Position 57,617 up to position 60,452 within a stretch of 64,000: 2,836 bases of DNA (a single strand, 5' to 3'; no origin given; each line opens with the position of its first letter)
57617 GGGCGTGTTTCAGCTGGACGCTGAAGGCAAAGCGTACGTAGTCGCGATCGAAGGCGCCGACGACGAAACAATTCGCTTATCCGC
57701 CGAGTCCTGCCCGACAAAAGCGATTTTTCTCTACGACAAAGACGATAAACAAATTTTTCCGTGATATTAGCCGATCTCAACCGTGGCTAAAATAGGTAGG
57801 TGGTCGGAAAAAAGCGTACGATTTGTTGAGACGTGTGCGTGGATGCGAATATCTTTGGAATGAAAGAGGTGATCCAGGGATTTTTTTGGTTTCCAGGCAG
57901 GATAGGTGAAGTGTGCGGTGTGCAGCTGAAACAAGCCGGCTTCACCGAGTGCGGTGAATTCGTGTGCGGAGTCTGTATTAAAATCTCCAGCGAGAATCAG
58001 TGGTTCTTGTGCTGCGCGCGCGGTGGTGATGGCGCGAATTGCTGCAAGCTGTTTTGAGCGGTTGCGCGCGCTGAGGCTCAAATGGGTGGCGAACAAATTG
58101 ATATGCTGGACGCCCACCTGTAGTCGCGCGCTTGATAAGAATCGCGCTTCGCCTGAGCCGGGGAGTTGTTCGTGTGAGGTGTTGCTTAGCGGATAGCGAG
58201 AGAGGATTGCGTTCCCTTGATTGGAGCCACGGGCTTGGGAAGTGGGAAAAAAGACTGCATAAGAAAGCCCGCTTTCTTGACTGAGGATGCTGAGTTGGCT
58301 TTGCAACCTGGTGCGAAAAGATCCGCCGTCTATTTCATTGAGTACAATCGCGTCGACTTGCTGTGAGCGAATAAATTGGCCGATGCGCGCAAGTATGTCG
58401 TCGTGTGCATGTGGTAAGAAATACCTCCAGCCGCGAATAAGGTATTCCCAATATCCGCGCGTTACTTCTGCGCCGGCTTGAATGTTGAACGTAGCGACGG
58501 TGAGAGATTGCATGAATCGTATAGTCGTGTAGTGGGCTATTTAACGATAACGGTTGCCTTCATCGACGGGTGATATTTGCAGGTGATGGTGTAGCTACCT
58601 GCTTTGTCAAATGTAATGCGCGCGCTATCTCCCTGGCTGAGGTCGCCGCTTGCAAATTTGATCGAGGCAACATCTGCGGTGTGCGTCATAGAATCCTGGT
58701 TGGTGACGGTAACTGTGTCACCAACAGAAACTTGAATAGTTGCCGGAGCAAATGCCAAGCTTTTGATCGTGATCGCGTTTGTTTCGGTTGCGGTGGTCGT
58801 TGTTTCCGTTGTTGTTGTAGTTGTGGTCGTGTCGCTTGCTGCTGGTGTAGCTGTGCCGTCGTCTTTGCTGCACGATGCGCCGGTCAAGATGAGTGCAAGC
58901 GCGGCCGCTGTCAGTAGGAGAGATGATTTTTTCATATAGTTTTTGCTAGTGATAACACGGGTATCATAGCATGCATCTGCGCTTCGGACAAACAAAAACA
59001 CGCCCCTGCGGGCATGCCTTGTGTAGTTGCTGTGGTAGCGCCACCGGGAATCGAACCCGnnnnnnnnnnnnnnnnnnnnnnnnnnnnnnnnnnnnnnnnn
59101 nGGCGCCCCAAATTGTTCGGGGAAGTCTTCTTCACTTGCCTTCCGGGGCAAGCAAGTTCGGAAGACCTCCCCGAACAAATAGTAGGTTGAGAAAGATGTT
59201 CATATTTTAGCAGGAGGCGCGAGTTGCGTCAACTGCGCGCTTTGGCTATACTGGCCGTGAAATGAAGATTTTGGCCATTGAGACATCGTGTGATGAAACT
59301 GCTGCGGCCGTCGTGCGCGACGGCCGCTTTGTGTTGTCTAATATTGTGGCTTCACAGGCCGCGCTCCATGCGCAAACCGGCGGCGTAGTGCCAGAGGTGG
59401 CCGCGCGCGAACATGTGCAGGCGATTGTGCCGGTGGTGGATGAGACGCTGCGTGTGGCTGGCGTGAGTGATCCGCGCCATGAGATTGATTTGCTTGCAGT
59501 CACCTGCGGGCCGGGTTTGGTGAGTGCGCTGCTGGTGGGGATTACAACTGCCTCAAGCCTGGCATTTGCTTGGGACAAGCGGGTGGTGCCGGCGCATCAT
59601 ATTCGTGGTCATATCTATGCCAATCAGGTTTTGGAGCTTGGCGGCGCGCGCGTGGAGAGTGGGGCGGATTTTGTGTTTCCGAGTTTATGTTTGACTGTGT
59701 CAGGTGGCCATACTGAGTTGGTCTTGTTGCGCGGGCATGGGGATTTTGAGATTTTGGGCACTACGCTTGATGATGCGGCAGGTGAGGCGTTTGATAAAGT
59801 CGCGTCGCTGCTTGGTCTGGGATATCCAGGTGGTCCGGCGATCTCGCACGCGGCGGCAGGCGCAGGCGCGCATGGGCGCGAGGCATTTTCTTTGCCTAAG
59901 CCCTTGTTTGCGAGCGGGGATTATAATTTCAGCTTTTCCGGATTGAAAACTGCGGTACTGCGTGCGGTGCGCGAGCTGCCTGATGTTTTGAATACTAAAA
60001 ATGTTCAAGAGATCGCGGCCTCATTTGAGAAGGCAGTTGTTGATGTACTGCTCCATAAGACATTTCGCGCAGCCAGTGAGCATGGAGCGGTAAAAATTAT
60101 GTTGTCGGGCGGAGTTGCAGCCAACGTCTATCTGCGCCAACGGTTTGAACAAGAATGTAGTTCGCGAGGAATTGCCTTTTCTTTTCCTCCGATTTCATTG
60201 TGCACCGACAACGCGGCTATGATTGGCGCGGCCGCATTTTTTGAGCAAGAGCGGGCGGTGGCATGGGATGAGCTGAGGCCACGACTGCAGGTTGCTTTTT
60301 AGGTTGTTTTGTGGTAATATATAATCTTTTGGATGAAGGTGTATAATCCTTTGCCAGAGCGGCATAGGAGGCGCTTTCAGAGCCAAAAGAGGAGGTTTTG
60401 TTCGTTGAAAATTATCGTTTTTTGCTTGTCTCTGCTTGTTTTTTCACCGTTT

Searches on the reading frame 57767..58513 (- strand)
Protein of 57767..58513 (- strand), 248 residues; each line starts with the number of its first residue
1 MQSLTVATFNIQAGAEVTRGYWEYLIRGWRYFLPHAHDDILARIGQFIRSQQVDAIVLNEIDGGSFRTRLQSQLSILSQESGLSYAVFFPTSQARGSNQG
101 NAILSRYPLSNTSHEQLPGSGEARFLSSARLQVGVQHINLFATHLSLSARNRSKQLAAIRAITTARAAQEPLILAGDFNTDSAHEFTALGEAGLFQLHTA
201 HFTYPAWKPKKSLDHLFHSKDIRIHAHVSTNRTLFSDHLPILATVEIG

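Call 57: search_protein_families(library=pfam, proteins=[window:57767-58513:-], max_evalue=0.001)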
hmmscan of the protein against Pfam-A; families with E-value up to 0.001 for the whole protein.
window:57767-58513:- (248 aa): 3 families
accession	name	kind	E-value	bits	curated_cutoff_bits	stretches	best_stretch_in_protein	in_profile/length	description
PF03372.29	Exo_endo_phos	-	2.8e-19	70.2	24.5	1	7-238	1-225/225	Endonuclease/Exonuclease/phosphatase family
PF14529.12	Exo_endo_phos_2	-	6.9e-07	29.6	27.4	1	152-241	14-116/117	Endonuclease-reverse transcriptase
PF23226.1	Exo_endo_phos_PGAP2IP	-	1.1e-06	28.5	27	1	42-182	24-162/239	PGAP2IP, C-terminal nuclease-like domain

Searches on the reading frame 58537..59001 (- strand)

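Call 57: search_protein_families(library=pfam, proteins=[window:58537-59001:-], max_evalue=0.001)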
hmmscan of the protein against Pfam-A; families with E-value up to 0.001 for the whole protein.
window:58537-59001:- (154 aa): 2 families
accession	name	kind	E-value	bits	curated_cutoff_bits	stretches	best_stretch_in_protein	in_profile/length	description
PF13473.12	Cupredoxin_1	-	2.3e-13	50.5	27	1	63-153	11-104/104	Cupredoxin-like domain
PF00127.26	Copper-bind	-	7.8e-10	39.5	21.2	1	75-154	5-99/99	Copper binding proteins, plastocyanin/azurin family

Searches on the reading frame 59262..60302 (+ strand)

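Call 6: search_protein_families(library=pfam, proteins=[window:59262-60302:+], max_evalue=0.01)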
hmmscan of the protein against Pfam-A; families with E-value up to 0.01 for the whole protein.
window:59262-60302:+ (346 aa): 3 families
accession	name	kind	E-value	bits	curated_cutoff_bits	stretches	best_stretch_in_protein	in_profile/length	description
PF00814.31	TsaD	-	3.2e-85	286.5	24.8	1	24-322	2-263/264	tRNA N6-adenosine threonylcarbamoyltransferase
PF22521.2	HypF_C_2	-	6e-10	39.7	27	1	173-310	96-228/241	Carbamoyltransferase, Kae1-like Domain, second subdomain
PF02543.21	Carbam_trans_N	-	0.0037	17.2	24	1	243-304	265-329/346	Carbamoyltransferase N-terminus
